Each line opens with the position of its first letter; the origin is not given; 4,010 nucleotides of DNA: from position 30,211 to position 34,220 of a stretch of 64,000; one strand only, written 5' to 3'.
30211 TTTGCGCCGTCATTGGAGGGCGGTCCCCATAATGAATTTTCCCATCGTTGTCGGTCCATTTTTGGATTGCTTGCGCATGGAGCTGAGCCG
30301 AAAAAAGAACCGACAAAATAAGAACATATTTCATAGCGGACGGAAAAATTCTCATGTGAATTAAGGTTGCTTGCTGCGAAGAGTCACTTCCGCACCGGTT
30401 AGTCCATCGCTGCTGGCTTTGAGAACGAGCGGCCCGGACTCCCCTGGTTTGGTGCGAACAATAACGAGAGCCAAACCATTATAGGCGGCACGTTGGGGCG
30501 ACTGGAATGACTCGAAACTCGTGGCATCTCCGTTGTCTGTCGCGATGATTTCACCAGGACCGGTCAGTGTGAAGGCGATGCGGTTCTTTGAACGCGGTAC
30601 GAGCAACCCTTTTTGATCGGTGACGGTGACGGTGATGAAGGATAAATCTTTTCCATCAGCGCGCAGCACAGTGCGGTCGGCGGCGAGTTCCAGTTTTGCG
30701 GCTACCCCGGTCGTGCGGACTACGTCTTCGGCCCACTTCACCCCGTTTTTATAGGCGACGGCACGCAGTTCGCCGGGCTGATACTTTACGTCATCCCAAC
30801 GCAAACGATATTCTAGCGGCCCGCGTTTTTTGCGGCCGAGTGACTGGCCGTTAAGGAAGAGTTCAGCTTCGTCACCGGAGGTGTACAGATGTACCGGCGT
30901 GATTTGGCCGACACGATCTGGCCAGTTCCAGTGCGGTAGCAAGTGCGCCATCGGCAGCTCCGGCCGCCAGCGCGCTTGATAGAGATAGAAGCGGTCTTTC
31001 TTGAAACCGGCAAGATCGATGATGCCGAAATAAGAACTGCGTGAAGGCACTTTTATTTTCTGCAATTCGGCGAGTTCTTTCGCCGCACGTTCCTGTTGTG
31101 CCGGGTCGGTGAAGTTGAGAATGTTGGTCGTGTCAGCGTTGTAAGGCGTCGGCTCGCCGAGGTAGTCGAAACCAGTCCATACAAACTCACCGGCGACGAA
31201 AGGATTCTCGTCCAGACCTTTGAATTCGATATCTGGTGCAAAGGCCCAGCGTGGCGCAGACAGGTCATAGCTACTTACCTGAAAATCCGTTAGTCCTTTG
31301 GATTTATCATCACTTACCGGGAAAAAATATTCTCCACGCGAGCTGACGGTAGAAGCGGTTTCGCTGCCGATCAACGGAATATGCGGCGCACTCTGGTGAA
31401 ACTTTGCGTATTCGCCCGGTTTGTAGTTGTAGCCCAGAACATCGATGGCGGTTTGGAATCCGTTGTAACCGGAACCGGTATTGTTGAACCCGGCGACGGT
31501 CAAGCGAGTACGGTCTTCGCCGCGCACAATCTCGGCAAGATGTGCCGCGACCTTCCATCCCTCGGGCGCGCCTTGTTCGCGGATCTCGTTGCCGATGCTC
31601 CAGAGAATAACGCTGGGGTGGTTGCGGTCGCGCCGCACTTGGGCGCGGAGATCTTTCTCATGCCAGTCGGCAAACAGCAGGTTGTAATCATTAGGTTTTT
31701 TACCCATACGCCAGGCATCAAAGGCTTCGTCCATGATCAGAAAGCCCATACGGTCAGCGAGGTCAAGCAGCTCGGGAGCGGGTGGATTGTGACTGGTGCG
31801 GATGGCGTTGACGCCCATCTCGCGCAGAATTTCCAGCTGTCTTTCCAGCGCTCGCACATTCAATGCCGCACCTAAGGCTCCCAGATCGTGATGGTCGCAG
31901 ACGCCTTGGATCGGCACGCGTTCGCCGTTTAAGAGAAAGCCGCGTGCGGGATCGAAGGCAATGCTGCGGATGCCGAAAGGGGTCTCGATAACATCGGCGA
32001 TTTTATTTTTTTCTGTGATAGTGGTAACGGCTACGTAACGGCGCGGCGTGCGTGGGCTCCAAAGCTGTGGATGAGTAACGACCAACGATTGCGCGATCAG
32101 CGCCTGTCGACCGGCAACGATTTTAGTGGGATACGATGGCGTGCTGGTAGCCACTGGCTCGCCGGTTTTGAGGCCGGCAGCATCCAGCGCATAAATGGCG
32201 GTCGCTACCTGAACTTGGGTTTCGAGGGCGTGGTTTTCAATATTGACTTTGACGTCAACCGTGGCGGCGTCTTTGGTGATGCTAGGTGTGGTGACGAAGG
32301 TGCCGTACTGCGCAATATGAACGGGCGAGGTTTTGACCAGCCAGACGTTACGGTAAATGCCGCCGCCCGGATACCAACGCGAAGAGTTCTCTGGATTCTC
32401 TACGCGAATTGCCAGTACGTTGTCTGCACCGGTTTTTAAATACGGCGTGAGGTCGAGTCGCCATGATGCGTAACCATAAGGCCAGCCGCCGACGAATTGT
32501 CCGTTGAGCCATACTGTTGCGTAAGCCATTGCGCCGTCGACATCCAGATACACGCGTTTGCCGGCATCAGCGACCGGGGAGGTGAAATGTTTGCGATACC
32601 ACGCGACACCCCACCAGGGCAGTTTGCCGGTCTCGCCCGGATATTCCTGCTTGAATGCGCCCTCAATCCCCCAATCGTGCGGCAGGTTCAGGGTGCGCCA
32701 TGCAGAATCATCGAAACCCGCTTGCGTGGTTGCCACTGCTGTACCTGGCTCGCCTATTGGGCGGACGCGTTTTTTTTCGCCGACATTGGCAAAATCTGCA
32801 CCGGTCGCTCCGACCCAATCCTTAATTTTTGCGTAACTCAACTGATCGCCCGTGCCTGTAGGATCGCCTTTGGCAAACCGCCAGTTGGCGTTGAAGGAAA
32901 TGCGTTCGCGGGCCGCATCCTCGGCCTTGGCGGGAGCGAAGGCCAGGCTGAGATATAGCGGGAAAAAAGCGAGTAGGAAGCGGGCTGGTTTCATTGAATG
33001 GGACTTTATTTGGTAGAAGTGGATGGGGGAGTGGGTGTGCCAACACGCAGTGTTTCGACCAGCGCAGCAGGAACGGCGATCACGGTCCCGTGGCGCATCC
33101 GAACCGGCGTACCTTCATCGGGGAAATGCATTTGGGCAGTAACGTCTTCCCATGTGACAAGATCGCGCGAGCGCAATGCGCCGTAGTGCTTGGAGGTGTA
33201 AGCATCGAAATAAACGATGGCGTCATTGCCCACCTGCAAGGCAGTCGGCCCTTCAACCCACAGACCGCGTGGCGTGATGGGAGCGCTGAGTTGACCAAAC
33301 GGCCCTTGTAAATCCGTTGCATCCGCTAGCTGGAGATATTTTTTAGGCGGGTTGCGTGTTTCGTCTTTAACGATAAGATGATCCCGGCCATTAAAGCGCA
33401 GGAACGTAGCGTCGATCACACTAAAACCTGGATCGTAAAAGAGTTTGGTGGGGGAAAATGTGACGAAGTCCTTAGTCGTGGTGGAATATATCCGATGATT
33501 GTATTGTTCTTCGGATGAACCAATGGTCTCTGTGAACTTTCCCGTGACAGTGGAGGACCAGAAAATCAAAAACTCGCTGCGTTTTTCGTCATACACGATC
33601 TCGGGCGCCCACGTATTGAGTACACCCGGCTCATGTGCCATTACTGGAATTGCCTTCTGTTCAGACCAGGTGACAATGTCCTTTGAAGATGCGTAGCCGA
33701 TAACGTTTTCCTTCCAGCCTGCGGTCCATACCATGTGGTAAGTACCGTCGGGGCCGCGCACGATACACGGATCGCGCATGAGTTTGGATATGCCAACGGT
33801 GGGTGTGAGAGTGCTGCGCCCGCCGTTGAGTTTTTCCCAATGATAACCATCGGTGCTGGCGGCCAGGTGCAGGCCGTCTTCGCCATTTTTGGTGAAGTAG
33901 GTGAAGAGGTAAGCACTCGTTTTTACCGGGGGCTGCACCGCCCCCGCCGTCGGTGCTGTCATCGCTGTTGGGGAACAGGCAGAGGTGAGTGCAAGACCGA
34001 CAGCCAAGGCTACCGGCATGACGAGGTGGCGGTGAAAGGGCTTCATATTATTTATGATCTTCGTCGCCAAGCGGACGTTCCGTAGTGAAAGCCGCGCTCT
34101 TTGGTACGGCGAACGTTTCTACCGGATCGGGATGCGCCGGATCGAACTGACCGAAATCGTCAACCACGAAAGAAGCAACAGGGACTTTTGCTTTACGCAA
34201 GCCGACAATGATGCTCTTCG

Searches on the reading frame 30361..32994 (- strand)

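Call 55: search_protein_families(library=pfam, proteins=[window:30361-32994:-], max_evalue=0.001)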
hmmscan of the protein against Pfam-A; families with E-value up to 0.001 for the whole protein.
window:30361-32994:- (877 aa): 9 families
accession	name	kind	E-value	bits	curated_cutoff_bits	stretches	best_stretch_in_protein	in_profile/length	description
PF18565.7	Glyco_hydro2_C5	-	5.1e-35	119.9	32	1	768-871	1-103/103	Glycoside hydrolase family 2 C-terminal domain 5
PF02836.23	Glyco_hydro_2_C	-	2.6e-26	92.9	21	1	353-499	8-158/302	Glycosyl hydrolases family 2, TIM barrel domain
PF16355.11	DUF4982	-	1.4e-23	83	23.9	1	696-755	1-61/61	Domain of unknown function (DUF4982)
PF02837.24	Glyco_hydro_2_N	-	9.8e-17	61.8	28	1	99-222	23-168/169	Glycosyl hydrolases family 2, sugar binding domain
PF00703.27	Glyco_hydro_2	-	1.6e-12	48.6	23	1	226-343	2-109/109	Glycosyl hydrolases family 2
PF22666.2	Glyco_hydro_2_N2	-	1.6e-09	38.5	27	1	131-203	50-122/167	Glycosyl hydrolase 2 galactose-binding domain-like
PF13364.12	BetaGal_ABD2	-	4.3e-07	31.1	23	1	95-202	2-110/112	Beta-galactosidase second all-beta domain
PF21467.3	BetaGal_gal-bd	-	5.2e-06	27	27.3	1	131-174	2-45/62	Beta-galactosidase, galactose-binding domain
PF09134.16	Invasin_D3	-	2.4e-05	25.2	33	1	768-836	5-73/98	Invasin, domain 3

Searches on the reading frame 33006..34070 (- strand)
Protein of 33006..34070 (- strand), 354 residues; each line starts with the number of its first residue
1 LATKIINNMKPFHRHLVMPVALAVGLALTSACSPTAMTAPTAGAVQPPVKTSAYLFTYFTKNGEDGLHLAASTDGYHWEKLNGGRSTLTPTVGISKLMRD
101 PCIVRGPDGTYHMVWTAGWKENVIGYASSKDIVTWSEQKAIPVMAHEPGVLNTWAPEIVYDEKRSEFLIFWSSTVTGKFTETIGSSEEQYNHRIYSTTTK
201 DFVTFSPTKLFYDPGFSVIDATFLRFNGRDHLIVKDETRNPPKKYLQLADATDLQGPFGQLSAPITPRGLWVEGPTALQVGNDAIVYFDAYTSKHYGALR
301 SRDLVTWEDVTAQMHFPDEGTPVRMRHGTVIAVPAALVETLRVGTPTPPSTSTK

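Call 55: search_protein_families(library=pfam, proteins=[window:33006-34070:-], max_evalue=0.001)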
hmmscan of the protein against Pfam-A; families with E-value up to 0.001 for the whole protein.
window:33006-34070:- (354 aa): 3 families
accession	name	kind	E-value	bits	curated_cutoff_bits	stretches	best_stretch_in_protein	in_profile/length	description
PF22847.2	BT_3657-like_N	-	1.8e-09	38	27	1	34-140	8-115/168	Arabinosidase BT_3657-like, N-terminal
PF04616.20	Glyco_hydro_43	-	2.3e-08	34.2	32.2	1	95-279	7-189/288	Glycosyl hydrolases family 43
PF00251.26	Glyco_hydro_32N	-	6.7e-06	26.3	22.1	1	53-143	82-177/307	Glycosyl hydrolases family 32 N-terminal domain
